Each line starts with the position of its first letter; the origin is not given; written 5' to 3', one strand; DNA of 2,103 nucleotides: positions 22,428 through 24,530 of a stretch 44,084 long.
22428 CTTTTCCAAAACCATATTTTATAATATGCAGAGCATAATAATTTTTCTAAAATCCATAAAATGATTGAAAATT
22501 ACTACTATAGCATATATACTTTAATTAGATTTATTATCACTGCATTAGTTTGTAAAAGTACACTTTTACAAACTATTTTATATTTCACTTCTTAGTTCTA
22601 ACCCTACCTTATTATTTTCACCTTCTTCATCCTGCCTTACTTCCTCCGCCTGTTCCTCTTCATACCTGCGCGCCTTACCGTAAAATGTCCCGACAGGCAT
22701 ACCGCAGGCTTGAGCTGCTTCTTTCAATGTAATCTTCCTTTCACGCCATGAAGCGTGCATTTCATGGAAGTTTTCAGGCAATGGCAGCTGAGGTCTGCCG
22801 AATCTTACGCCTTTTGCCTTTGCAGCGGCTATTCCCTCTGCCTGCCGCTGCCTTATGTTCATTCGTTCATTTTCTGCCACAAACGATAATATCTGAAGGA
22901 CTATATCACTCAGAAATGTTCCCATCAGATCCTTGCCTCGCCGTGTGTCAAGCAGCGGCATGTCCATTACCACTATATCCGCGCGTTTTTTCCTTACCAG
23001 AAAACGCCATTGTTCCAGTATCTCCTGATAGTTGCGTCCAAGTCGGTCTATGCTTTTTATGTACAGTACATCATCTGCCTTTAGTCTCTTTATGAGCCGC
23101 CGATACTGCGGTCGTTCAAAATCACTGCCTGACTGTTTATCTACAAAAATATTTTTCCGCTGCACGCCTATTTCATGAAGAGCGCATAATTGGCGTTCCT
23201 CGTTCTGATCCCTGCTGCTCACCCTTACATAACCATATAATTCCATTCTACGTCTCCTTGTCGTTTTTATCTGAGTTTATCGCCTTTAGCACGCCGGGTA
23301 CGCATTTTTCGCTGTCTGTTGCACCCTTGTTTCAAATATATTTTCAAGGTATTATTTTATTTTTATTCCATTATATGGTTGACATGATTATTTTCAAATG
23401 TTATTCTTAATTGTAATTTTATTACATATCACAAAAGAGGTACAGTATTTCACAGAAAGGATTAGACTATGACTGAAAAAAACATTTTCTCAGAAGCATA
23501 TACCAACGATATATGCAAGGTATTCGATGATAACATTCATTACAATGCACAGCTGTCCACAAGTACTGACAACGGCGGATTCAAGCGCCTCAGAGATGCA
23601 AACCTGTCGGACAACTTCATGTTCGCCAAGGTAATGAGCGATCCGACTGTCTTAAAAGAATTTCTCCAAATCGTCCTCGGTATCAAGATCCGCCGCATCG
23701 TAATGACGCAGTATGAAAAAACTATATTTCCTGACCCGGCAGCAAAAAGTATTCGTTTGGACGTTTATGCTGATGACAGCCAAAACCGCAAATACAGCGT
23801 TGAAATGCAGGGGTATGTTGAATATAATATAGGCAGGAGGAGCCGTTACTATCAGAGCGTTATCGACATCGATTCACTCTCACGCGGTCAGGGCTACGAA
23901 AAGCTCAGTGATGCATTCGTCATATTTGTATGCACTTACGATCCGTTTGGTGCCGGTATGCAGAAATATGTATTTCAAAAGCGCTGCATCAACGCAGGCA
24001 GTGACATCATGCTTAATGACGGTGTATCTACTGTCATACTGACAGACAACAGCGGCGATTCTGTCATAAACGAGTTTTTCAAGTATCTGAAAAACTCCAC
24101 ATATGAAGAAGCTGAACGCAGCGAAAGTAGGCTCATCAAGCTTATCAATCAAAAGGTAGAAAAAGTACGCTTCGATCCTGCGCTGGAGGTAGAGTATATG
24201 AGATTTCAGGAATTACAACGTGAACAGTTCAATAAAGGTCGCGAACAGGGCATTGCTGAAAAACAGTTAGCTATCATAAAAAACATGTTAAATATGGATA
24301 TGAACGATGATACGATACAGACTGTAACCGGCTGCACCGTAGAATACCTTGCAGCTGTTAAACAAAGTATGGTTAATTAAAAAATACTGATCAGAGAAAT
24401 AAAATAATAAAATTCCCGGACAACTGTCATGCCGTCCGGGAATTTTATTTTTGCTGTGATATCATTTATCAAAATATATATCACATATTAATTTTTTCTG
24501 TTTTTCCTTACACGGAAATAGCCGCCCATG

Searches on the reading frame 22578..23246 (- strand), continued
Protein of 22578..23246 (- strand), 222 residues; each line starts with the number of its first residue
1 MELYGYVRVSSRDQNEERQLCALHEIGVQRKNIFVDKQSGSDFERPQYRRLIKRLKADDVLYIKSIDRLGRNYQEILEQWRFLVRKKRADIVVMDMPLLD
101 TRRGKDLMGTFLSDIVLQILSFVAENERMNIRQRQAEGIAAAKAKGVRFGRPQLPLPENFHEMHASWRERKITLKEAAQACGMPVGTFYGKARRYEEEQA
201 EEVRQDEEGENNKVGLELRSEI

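Call 54: find_encoding_contigs(protein=P0008, flank=2500, max_places=6)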
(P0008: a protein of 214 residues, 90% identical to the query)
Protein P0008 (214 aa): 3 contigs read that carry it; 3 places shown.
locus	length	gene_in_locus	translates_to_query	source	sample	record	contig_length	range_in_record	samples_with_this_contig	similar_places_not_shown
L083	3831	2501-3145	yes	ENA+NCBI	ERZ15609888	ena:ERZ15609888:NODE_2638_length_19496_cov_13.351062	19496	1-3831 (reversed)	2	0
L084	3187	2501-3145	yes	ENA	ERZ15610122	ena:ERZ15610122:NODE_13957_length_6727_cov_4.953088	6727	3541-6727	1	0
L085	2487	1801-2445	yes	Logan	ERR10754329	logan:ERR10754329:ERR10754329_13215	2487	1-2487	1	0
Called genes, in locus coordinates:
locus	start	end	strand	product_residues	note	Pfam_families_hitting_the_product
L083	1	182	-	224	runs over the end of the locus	PF00528:BPD_transp_1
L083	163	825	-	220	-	PF00528:BPD_transp_1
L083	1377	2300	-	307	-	PF12784:PDDEXK_2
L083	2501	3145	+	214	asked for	PF00239:Resolvase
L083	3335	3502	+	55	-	PF12728:HTH_17 (weak)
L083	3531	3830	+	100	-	?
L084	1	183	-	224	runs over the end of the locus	PF00528:BPD_transp_1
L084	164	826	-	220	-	PF00528:BPD_transp_1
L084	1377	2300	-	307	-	PF12784:PDDEXK_2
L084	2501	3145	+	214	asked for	PF00239:Resolvase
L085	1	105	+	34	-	?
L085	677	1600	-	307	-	PF12784:PDDEXK_2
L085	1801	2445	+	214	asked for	PF00239:Resolvase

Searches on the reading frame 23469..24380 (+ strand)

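Call 5: search_protein_families(library=pfam, proteins=[window:23469-24380:+], max_evalue=0.01)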
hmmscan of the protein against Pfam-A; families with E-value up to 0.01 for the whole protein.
window:23469-24380:+ (303 aa): 1 family
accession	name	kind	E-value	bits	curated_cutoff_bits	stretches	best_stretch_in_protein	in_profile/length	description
PF12784.13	PDDEXK_2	-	1.2e-12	48.5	27.4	1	51-191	10-150/229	PD-(D/E)XK nuclease family transposase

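Call 42: search_protein_families(library=padloc, proteins=[window:23469-24380:+], max_evalue=0.001)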
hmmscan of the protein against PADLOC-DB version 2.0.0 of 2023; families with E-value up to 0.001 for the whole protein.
window:23469-24380:+ (303 aa): 0 families
